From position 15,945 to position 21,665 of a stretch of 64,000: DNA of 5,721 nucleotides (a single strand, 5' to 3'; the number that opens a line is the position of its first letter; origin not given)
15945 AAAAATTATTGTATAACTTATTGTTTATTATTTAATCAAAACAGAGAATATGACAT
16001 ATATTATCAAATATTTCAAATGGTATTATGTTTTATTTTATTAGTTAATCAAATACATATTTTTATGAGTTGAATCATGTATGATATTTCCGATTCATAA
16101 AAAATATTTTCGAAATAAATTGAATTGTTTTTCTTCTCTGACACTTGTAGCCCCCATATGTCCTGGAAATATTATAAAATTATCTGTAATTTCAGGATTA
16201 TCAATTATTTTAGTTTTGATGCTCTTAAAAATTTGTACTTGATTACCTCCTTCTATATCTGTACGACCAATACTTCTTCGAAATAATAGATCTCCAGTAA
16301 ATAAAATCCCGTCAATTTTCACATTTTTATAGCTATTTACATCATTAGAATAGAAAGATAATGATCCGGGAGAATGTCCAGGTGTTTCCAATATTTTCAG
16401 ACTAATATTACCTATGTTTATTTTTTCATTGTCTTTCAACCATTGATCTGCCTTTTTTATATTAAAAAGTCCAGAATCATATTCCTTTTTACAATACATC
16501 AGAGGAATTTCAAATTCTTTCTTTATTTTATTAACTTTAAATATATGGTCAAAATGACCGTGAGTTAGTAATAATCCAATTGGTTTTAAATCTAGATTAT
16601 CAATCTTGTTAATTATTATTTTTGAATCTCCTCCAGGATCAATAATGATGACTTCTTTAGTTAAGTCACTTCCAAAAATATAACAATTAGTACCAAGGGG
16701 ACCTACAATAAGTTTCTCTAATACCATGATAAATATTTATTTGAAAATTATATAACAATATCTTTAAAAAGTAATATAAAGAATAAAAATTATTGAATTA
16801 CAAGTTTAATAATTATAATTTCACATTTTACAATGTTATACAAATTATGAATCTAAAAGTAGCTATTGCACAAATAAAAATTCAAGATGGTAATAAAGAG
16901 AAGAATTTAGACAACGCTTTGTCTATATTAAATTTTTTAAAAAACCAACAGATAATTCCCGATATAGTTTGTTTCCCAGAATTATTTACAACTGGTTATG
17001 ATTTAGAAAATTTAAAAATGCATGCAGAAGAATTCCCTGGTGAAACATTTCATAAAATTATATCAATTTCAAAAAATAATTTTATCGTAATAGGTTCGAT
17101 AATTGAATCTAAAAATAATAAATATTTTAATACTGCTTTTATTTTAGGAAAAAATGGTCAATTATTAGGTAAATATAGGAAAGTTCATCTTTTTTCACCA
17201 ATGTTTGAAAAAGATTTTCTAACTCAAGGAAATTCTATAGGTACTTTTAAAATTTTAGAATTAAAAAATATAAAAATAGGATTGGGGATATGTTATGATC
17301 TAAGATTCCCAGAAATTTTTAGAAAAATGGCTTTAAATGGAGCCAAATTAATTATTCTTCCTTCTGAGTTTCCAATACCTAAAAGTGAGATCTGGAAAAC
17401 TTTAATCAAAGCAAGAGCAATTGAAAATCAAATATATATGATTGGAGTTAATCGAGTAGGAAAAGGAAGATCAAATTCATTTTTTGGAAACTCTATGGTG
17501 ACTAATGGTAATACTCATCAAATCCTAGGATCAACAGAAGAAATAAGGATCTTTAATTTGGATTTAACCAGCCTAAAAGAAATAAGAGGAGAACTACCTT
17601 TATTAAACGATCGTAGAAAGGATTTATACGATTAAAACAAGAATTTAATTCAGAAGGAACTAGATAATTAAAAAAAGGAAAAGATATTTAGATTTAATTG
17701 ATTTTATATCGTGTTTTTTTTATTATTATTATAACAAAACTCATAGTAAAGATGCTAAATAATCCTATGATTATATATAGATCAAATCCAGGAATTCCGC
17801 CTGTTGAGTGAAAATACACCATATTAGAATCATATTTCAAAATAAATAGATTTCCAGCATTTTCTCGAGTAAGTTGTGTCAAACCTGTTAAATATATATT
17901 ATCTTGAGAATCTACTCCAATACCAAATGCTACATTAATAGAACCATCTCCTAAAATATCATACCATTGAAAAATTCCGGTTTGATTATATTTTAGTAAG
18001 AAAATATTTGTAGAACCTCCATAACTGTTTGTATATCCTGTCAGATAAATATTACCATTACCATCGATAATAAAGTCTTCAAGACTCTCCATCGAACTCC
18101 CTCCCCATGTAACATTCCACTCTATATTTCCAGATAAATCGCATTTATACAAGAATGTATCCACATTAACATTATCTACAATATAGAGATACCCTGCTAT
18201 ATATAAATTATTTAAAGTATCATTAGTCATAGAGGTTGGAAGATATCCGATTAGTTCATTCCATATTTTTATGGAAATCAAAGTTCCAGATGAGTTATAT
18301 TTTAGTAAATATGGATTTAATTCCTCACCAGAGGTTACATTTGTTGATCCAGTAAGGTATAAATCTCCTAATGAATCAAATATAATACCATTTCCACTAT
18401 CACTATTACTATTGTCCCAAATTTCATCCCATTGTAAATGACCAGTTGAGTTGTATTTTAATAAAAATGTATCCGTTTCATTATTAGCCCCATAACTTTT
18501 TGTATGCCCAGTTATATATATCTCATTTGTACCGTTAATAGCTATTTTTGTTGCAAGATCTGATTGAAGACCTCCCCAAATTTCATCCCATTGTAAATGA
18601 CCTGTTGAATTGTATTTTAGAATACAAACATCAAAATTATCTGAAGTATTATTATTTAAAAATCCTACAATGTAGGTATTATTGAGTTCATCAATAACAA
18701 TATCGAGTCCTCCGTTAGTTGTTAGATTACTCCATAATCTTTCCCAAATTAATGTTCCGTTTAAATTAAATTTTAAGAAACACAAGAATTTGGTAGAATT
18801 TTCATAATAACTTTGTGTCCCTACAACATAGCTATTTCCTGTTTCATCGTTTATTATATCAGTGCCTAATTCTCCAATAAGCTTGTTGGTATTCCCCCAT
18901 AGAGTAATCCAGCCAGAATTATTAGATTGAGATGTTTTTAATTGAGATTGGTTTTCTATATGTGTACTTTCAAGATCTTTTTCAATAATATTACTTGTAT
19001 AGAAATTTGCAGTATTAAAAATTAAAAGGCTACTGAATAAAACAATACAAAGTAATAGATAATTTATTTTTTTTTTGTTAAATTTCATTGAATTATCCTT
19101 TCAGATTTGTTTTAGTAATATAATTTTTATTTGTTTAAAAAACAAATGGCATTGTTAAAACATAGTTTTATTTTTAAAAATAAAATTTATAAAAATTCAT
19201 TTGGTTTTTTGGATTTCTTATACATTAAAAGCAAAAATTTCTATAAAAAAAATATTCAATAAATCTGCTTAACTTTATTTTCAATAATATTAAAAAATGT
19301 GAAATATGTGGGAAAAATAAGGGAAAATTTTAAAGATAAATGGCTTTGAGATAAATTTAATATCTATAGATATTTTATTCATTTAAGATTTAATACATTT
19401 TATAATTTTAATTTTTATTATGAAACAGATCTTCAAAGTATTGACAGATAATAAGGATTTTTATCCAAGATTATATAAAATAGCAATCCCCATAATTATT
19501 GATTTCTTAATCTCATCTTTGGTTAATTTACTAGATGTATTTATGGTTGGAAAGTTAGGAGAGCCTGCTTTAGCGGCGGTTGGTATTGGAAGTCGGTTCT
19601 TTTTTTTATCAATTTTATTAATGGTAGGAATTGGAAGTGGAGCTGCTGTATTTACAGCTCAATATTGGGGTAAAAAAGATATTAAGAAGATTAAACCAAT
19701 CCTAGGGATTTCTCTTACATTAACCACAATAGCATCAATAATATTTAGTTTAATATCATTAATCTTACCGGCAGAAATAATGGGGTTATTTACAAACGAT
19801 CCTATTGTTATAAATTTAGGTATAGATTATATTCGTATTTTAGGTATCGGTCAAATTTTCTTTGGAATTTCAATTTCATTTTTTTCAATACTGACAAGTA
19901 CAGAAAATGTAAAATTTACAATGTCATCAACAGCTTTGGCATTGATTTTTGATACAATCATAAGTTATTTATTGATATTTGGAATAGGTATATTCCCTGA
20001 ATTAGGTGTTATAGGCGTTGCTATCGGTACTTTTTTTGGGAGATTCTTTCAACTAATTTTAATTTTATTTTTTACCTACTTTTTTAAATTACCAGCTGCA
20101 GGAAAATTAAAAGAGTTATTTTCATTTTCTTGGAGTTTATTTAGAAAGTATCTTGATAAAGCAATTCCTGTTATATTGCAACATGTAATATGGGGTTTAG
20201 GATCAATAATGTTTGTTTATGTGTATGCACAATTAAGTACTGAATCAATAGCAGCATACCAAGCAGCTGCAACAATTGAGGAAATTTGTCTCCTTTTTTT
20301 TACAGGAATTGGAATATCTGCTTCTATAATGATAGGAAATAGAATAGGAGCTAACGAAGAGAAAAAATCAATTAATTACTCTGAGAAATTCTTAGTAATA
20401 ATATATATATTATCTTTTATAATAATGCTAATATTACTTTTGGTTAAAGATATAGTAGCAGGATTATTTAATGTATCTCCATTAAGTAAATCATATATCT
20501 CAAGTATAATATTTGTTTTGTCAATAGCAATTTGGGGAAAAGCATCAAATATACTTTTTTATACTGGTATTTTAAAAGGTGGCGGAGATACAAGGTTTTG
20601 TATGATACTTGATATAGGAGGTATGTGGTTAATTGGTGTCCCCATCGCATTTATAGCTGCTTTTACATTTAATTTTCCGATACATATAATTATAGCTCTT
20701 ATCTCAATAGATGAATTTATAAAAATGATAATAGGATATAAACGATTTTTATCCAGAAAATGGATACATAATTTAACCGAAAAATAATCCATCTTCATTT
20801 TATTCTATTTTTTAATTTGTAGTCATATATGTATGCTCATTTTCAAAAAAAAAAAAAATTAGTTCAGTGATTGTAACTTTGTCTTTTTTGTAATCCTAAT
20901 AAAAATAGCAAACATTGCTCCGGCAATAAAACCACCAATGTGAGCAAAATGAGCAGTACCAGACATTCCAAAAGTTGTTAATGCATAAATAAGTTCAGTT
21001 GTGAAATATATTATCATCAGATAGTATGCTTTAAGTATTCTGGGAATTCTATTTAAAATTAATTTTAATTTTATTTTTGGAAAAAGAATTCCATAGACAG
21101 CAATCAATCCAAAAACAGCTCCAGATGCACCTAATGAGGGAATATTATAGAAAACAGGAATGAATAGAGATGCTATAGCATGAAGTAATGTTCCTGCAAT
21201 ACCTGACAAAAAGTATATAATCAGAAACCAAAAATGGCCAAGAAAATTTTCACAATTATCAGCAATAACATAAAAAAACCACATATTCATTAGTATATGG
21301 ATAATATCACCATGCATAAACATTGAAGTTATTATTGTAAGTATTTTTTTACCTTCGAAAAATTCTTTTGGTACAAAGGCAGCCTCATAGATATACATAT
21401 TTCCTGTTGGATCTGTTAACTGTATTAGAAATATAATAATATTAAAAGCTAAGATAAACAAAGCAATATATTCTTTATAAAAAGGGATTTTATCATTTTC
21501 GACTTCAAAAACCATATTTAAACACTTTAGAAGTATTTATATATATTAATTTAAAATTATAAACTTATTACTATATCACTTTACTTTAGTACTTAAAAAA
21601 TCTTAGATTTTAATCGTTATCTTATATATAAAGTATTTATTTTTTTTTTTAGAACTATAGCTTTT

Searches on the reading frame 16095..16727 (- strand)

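Call 57: search_protein_families(library=pfam, proteins=[window:16095-16727:-], max_evalue=0.0001)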
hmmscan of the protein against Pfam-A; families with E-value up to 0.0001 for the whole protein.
window:16095-16727:- (210 aa): 1 family
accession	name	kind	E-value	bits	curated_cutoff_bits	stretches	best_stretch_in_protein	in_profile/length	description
PF00753.33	Lactamase_B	-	8.3e-25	88.3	22.7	1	9-190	2-196/196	Metallo-beta-lactamase superfamily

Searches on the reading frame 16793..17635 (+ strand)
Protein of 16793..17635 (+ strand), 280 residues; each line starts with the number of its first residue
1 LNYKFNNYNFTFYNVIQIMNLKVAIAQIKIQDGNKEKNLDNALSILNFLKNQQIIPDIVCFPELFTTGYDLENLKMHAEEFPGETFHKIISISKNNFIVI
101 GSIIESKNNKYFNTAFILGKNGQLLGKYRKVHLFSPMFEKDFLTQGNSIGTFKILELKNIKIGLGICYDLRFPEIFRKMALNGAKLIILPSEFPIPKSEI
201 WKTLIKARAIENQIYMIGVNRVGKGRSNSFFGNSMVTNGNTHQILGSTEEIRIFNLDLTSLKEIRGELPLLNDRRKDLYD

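Call 57: search_protein_families(library=pfam, proteins=[window:16793-17635:+], max_evalue=0.0001)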
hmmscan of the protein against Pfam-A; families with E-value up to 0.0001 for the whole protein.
window:16793-17635:+ (280 aa): 1 family
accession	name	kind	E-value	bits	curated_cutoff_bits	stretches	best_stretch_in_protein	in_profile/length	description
PF00795.27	CN_hydrolase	-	1.9e-45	155.7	23.2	1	22-263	1-253/256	Carbon-nitrogen hydrolase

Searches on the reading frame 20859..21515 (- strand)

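Call 57: search_protein_families(library=pfam, proteins=[window:20859-21515:-], max_evalue=0.0001)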
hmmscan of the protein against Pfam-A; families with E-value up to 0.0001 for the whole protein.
window:20859-21515:- (218 aa): 1 family
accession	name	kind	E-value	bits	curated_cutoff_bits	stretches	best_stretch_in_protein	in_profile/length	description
PF01694.28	Rhomboid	-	4.3e-26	92.3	22.6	1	57-206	3-140/143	Rhomboid domain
